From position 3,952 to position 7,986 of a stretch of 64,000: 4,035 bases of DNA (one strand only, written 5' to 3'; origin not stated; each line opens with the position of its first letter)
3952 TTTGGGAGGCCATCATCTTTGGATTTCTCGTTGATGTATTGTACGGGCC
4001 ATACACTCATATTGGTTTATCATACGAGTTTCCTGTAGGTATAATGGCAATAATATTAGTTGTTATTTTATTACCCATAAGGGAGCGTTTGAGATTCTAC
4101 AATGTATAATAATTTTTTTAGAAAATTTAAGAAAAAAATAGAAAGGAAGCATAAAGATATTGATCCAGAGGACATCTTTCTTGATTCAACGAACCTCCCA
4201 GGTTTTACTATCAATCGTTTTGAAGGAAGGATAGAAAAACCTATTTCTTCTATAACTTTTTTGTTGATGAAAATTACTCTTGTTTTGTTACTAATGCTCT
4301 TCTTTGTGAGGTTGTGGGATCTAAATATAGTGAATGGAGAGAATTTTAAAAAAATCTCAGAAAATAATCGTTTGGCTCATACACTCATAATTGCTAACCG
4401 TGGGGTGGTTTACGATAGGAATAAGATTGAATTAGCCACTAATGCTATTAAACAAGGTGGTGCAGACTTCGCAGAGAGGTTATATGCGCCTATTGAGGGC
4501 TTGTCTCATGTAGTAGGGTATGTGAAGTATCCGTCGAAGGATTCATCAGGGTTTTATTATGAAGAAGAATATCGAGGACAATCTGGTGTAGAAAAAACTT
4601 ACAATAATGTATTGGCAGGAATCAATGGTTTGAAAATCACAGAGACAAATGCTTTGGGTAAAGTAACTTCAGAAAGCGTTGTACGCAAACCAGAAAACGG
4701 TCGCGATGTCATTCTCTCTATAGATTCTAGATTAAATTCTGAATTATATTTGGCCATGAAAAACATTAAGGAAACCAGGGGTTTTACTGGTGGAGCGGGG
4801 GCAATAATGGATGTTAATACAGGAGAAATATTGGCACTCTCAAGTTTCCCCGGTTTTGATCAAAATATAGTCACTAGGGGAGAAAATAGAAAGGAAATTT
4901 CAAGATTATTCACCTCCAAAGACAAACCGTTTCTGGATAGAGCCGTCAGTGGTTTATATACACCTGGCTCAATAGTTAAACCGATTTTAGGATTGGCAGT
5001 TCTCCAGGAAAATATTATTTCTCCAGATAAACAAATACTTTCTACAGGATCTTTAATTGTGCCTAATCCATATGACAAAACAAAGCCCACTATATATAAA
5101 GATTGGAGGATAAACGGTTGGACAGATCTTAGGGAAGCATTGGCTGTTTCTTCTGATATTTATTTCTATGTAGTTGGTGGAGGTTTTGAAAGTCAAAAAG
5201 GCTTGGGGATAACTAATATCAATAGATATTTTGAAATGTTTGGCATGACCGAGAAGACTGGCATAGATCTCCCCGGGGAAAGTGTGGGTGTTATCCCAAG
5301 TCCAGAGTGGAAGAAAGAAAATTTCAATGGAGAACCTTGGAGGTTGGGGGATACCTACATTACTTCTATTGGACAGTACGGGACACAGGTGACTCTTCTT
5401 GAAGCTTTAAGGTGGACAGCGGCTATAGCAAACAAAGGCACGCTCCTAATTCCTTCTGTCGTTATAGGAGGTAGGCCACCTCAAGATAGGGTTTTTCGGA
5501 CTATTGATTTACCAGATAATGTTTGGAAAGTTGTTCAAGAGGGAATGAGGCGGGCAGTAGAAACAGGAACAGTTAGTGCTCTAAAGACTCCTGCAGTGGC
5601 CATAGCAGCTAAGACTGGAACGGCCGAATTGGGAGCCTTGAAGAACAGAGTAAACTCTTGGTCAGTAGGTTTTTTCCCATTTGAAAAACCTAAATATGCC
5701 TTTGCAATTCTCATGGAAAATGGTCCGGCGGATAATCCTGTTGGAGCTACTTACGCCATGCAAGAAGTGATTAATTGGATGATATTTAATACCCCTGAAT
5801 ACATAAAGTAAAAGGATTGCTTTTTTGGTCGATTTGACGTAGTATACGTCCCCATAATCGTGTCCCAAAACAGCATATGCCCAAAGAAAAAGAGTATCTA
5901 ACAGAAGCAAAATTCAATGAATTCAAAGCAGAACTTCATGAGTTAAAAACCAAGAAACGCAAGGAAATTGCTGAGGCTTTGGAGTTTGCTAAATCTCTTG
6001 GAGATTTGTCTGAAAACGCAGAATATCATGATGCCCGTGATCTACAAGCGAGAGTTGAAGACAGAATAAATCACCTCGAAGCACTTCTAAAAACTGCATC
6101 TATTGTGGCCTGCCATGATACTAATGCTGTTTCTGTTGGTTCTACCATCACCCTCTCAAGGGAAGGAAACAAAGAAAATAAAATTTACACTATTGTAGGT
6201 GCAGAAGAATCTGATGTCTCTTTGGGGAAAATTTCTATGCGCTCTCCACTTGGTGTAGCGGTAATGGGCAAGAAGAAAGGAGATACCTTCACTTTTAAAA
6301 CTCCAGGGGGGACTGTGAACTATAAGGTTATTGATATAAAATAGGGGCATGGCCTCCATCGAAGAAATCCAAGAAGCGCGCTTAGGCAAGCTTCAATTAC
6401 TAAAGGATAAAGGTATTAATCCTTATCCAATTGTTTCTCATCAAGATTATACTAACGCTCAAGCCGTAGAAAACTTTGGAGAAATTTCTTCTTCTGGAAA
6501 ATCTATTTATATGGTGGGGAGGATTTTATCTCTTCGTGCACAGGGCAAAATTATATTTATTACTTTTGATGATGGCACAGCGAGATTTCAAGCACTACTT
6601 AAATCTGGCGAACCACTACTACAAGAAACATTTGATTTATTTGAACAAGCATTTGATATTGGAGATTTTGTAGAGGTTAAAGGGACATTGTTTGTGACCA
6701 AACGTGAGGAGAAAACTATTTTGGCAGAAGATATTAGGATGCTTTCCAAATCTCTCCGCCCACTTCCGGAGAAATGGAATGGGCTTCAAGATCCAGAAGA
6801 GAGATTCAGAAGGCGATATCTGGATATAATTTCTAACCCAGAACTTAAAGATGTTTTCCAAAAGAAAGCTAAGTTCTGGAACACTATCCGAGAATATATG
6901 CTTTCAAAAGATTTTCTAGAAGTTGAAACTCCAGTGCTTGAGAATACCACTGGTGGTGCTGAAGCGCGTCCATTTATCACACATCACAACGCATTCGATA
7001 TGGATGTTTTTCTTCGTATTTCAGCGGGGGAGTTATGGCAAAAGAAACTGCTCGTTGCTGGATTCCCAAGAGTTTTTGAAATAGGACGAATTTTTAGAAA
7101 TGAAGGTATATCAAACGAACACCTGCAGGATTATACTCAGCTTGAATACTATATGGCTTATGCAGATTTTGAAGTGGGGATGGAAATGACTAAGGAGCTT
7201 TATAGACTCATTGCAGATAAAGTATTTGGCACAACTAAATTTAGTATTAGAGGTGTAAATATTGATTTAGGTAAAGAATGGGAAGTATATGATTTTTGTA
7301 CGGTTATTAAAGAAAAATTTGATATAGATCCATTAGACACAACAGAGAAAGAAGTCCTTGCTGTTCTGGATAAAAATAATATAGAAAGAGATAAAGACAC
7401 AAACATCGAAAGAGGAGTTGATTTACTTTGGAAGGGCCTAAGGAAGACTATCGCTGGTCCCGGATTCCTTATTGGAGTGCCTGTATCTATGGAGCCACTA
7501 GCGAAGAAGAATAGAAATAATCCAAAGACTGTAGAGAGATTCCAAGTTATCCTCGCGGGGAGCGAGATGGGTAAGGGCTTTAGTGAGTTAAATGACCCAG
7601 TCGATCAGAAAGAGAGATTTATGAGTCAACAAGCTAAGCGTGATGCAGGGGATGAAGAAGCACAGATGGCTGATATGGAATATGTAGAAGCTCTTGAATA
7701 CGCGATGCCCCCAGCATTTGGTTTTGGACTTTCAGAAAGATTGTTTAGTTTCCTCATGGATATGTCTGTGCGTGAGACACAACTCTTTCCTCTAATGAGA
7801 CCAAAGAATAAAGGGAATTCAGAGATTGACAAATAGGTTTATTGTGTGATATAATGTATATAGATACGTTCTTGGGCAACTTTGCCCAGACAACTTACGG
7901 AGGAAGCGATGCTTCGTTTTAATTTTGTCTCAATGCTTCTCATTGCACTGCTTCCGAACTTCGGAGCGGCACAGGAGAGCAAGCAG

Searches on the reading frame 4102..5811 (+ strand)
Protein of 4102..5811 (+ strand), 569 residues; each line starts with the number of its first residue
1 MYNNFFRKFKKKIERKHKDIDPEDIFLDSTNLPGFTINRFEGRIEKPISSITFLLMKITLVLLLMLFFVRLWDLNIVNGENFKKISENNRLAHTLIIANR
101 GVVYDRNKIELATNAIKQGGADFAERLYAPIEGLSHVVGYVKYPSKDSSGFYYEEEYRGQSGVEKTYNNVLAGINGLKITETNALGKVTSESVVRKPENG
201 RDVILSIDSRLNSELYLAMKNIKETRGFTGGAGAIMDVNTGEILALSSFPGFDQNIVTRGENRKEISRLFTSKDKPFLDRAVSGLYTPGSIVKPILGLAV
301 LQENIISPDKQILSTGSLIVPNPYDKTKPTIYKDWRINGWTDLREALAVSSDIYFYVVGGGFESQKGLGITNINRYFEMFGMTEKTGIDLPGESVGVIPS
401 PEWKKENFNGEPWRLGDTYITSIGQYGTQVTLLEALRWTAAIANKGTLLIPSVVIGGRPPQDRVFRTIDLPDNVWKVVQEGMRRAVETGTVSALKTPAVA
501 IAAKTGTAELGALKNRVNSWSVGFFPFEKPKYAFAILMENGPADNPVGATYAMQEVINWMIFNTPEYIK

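Call 71: search_protein_families(library=pfam, proteins=[window:4102-5811:+], max_evalue=0.00001)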
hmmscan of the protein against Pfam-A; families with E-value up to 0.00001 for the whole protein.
window:4102-5811:+ (569 aa): 2 families
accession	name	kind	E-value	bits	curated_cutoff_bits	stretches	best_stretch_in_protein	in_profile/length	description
PF00905.27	Transpeptidase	-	1.1e-45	156.6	22.1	1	233-544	3-286/299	Penicillin binding protein transpeptidase domain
PF03717.20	PBP_dimer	-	3.9e-11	44.1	24.4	1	125-191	107-178/180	Penicillin-binding Protein dimerisation domain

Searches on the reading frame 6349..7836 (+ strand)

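Call 71: search_protein_families(library=pfam, proteins=[window:6349-7836:+], max_evalue=0.00001)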
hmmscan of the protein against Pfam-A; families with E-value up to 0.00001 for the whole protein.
window:6349-7836:+ (495 aa): 2 families
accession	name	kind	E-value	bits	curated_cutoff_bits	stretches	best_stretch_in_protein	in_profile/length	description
PF00152.25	tRNA-synt_2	-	3.6e-62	210.6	25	1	149-483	2-307/308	tRNA synthetases class II (D, K and N)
PF01336.31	tRNA_anti-codon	-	8e-13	48.6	27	1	55-132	3-75/75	OB-fold nucleic acid binding domain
